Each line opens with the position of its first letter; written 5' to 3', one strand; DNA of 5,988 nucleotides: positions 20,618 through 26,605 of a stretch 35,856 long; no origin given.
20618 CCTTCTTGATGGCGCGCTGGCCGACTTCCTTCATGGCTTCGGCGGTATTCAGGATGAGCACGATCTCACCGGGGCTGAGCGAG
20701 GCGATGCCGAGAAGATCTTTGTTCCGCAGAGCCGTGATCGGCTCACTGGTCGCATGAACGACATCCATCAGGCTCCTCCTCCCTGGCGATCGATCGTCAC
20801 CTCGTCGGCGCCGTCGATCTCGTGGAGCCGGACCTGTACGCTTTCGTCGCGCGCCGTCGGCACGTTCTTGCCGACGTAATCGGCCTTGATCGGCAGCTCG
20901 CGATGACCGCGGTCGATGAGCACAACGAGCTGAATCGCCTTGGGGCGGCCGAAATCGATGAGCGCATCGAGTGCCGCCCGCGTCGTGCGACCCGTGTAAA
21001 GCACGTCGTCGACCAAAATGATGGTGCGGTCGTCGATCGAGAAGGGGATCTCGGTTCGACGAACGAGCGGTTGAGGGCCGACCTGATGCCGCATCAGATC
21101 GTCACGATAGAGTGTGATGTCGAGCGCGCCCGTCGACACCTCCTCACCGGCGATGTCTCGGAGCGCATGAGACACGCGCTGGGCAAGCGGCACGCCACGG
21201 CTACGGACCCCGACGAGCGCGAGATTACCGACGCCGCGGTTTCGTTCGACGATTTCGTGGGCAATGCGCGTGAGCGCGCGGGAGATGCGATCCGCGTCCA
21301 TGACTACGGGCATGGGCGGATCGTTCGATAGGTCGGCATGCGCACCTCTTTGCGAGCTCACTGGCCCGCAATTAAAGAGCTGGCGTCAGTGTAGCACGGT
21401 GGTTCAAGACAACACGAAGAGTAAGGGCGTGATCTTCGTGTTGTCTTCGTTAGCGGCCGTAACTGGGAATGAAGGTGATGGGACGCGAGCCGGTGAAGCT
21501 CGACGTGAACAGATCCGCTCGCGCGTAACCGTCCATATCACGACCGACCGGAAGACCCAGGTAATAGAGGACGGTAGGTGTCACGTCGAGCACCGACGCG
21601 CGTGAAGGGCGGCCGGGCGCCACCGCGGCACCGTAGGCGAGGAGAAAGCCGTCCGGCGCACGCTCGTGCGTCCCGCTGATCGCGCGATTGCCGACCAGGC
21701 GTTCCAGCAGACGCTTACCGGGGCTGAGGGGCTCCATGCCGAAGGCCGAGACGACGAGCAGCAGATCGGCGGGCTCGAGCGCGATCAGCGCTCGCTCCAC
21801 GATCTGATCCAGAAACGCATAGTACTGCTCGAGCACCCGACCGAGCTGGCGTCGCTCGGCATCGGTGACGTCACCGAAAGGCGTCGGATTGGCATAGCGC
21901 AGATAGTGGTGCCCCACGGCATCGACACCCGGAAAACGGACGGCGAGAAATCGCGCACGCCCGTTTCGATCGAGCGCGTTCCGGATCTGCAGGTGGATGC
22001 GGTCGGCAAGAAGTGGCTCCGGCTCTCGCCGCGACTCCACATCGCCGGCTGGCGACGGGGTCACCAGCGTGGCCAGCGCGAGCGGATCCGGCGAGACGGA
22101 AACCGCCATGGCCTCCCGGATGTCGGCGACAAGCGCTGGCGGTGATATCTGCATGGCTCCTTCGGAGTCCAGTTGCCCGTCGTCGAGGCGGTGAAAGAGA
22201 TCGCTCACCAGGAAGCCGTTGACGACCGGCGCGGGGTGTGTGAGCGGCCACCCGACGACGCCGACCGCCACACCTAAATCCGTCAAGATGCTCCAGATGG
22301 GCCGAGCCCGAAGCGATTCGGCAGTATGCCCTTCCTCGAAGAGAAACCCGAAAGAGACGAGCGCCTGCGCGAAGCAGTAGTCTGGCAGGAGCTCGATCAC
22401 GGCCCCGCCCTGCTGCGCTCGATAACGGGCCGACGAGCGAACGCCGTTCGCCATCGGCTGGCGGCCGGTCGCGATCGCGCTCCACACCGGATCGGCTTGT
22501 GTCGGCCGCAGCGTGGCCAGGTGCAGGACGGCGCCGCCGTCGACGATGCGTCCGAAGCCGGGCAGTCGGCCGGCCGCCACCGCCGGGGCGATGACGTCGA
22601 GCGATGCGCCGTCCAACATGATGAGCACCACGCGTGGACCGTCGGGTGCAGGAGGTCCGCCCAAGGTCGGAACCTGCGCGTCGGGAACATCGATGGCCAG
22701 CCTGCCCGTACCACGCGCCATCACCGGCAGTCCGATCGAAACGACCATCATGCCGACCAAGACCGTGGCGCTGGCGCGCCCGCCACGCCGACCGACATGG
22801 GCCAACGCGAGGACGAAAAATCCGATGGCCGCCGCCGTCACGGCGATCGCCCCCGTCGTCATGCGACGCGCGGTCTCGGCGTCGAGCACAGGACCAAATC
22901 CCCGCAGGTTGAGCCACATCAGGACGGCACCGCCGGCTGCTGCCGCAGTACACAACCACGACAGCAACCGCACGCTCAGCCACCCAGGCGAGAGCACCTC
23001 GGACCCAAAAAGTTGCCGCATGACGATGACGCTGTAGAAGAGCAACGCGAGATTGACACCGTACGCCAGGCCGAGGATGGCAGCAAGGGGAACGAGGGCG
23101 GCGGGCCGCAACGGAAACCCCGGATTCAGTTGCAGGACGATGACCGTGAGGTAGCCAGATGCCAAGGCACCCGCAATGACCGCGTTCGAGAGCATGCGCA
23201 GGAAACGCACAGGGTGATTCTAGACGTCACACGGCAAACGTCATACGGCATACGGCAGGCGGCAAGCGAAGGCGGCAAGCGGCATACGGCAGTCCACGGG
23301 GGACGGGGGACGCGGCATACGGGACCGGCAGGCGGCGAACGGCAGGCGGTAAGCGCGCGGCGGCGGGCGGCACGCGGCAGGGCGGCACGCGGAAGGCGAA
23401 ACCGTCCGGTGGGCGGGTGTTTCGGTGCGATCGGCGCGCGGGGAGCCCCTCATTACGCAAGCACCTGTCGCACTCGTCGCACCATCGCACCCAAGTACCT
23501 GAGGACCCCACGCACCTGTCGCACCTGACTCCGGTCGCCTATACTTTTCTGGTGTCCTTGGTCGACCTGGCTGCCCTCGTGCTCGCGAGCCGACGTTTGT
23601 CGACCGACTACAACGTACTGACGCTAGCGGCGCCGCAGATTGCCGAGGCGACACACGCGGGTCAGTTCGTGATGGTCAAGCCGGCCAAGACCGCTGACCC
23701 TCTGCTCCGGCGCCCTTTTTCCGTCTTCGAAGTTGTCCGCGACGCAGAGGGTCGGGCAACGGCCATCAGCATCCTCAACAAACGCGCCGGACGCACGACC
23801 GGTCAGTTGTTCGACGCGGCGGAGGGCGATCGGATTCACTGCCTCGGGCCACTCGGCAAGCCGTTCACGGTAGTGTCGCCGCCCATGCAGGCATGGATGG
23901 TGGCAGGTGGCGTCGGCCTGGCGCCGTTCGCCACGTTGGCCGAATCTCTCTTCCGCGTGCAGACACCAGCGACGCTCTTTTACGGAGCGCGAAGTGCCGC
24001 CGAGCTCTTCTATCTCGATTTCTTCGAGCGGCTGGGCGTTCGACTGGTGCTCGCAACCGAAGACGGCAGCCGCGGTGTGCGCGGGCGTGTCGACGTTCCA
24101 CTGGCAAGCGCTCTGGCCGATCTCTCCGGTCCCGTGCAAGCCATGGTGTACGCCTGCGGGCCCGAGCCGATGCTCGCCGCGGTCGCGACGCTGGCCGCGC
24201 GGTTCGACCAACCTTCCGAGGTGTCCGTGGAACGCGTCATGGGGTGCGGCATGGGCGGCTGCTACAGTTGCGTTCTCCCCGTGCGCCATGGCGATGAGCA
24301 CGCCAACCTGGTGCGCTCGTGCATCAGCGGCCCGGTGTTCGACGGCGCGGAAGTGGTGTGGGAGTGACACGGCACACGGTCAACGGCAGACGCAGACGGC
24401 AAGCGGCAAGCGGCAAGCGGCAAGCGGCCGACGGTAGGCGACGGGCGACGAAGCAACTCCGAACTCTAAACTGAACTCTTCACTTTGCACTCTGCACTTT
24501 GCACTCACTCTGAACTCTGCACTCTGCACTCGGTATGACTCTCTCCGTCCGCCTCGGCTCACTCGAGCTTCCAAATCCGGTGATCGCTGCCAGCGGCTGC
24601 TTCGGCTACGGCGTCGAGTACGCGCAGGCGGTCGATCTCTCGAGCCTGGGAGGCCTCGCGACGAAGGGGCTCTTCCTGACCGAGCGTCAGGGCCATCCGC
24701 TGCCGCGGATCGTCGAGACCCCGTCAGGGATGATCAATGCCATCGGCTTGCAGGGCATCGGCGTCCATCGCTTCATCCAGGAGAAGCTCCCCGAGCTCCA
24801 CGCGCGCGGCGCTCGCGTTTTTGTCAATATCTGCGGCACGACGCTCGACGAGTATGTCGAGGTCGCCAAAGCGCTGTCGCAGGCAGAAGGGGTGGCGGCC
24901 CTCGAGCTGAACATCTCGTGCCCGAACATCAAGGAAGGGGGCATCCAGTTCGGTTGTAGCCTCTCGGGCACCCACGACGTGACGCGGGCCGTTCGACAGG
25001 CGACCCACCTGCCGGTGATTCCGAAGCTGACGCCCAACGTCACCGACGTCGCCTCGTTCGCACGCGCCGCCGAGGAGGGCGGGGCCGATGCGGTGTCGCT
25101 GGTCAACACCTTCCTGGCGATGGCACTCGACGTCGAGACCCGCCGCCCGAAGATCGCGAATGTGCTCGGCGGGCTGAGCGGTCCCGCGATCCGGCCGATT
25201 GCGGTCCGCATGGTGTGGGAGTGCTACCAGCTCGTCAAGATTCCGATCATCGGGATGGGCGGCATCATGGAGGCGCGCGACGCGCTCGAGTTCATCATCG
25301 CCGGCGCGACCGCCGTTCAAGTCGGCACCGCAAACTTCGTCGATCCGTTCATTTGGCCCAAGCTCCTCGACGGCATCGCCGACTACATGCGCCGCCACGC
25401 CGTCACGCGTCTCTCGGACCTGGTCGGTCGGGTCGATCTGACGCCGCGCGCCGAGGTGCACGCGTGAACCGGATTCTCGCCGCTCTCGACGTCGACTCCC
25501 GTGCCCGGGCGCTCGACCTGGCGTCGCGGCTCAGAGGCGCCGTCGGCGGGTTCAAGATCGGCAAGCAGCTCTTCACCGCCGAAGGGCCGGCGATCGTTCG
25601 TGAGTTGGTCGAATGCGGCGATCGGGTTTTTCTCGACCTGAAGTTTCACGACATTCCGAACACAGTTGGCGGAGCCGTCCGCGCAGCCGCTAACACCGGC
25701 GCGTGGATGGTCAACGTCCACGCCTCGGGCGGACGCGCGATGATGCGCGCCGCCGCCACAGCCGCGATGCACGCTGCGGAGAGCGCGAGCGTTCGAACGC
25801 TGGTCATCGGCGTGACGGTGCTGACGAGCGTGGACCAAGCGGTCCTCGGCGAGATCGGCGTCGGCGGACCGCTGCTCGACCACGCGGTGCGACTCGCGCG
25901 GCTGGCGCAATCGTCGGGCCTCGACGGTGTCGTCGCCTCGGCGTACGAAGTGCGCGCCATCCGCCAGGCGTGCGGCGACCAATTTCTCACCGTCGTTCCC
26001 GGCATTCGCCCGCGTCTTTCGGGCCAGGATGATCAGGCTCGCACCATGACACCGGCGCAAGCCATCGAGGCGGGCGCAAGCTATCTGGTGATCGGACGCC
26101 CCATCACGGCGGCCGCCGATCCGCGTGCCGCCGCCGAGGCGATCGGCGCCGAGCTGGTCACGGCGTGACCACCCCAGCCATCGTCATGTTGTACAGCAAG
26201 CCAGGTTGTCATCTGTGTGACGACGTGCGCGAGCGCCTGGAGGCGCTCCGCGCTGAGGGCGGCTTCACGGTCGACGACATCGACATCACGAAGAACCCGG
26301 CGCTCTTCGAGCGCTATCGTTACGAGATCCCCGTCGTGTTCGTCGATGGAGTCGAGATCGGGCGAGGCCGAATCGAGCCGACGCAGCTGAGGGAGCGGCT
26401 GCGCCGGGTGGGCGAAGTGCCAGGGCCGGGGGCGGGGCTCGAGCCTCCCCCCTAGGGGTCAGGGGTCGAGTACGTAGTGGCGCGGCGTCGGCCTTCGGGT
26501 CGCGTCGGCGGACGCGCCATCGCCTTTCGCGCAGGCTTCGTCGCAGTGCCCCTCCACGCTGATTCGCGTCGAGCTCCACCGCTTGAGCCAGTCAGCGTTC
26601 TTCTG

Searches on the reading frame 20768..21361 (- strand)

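Call 76: search_protein_families(library=pfam, proteins=[window:20768-21361:-], max_evalue=0.00001)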
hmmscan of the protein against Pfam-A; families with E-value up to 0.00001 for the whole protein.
window:20768-21361:- (197 aa): 1 family
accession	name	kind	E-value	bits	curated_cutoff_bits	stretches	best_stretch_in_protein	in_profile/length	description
PF00156.33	Pribosyltran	-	3.2e-20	72.5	26.3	1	25-168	10-144/158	Phosphoribosyl transferase domain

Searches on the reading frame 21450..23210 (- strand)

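Call 15: search_protein_families(library=pfam, proteins=[window:21450-23210:-])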
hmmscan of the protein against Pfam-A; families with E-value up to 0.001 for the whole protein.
window:21450-23210:- (586 aa): 1 family
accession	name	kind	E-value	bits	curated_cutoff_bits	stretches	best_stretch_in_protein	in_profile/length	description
PF01663.27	Phosphodiest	-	9.1e-17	62.1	23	1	194-501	1-229/342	Type I phosphodiesterase / nucleotide pyrophosphatase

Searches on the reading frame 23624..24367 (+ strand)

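Call 15: search_protein_families(library=pfam, proteins=[window:23624-24367:+])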
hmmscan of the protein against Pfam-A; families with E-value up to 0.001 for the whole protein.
window:23624-24367:+ (247 aa): 2 families
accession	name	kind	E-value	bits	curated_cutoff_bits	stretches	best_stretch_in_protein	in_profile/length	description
PF10418.14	DHODB_Fe-S_bind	-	1.2e-12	47.7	23.9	1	203-244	1-40/41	Iron-sulfur cluster binding domain of dihydroorotate dehydrogenase B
PF00175.26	NAD_binding_1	-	2.7e-11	44.5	22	1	92-188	1-108/109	Oxidoreductase NAD-binding domain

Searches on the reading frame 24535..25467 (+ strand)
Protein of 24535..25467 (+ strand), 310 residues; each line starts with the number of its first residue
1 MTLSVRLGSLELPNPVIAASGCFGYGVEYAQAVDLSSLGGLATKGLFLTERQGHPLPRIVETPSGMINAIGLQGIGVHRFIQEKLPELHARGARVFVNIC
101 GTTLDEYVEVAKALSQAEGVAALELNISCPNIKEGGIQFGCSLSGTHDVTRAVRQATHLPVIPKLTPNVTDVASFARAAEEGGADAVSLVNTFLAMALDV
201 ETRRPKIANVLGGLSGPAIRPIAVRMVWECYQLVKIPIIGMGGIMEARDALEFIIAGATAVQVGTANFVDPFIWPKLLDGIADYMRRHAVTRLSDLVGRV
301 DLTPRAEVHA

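Call 15: search_protein_families(library=pfam, proteins=[window:24535-25467:+])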
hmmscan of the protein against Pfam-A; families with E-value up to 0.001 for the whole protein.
window:24535-25467:+ (310 aa): 3 families
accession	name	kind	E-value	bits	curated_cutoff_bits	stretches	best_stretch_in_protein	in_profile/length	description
PF01180.27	DHO_dh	-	1.8e-77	260.9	27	1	3-285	2-291/291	Dihydroorotate dehydrogenase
PF01207.24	Dus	-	1.8e-06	27.8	20.4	0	93-187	54-155/311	Dihydrouridine synthase (Dus)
PF03060.21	NMO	-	3.5e-05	23.8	28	1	223-266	181-224/331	Nitronate monooxygenase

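Call 77: find_encoding_contigs(protein=window:24535-25467:+, flank=6000, max_places=4)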
Protein window:24535-25467:+ (310 aa): no gene with exactly this product is on record in the collection.
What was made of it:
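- Tried and rejected: The pyrD look-up failed (call 77).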

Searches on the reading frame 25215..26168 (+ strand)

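Call 76: search_protein_families(library=pfam, proteins=[window:25215-26168:+], max_evalue=0.00001)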
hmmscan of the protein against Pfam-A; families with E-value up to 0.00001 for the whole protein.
window:25215-26168:+ (317 aa): 1 family
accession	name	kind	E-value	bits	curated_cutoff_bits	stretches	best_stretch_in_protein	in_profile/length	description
PF00215.30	OMPdecase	-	2.5e-56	191.5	27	1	86-310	2-221/221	Orotidine 5'-phosphate decarboxylase / HUMPS family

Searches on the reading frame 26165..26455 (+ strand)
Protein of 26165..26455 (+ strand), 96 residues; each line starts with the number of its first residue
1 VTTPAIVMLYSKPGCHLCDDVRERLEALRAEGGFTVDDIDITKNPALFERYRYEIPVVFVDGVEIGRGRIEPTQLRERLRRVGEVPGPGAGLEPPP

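Call 76: search_protein_families(library=pfam, proteins=[window:26165-26455:+], max_evalue=0.00001)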
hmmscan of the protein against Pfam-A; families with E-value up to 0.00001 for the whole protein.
window:26165-26455:+ (96 aa): 2 families
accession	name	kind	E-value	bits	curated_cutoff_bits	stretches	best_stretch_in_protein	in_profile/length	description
PF05768.20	Glrx-like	-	2.1e-22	79.6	26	1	7-79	2-76/77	Glutaredoxin-like domain (DUF836)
PF00462.30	Glutaredoxin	-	2.9e-07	31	22.9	1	7-64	1-59/60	Glutaredoxin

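Call 81: find_encoding_contigs(protein=window:26165-26455:+, flank=10000, max_places=4)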
Protein window:26165-26455:+ (96 aa): 1 contig read that carries it; 1 place shown.
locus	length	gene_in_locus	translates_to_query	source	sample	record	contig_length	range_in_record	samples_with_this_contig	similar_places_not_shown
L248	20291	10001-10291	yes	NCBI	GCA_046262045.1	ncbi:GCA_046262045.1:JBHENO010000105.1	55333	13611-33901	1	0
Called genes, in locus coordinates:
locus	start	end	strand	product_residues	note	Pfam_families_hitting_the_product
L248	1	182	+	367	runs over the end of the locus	PF13439:Glyco_transf_4, PF13579:Glyco_trans_4_4, PF00534:Glycos_transf_1, PF20706:GT4-conflict (weak), PF13692:Glyco_trans_1_4, PF13524:Glyco_trans_1_2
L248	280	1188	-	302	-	PF09674:DUF2400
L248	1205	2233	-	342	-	PF04389:Peptidase_M28, PF01546:Peptidase_M20 (faint)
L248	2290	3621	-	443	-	PF01979:Amidohydro_1, PF12890:DHOase, PF07969:Amidohydro_3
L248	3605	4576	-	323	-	PF02729:OTCace_N, PF00185:OTCace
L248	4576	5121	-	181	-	PF00156:Pribosyltran, PF14681:UPRTase (weak)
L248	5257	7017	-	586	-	PF01663:Phosphodiest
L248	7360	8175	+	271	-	PF00175:NAD_binding_1, PF10418:DHODB_Fe-S_bind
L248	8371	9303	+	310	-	PF01180:DHO_dh, PF01207:Dus (faint)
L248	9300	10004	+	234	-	PF00215:OMPdecase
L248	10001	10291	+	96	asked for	PF05768:Glrx-like, PF00462:Glutaredoxin (weak)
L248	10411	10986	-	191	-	PF00691:OmpA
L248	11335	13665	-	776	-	PF11028:TMEM260_N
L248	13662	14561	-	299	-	PF00733:Asn_synthase (weak)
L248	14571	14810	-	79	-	-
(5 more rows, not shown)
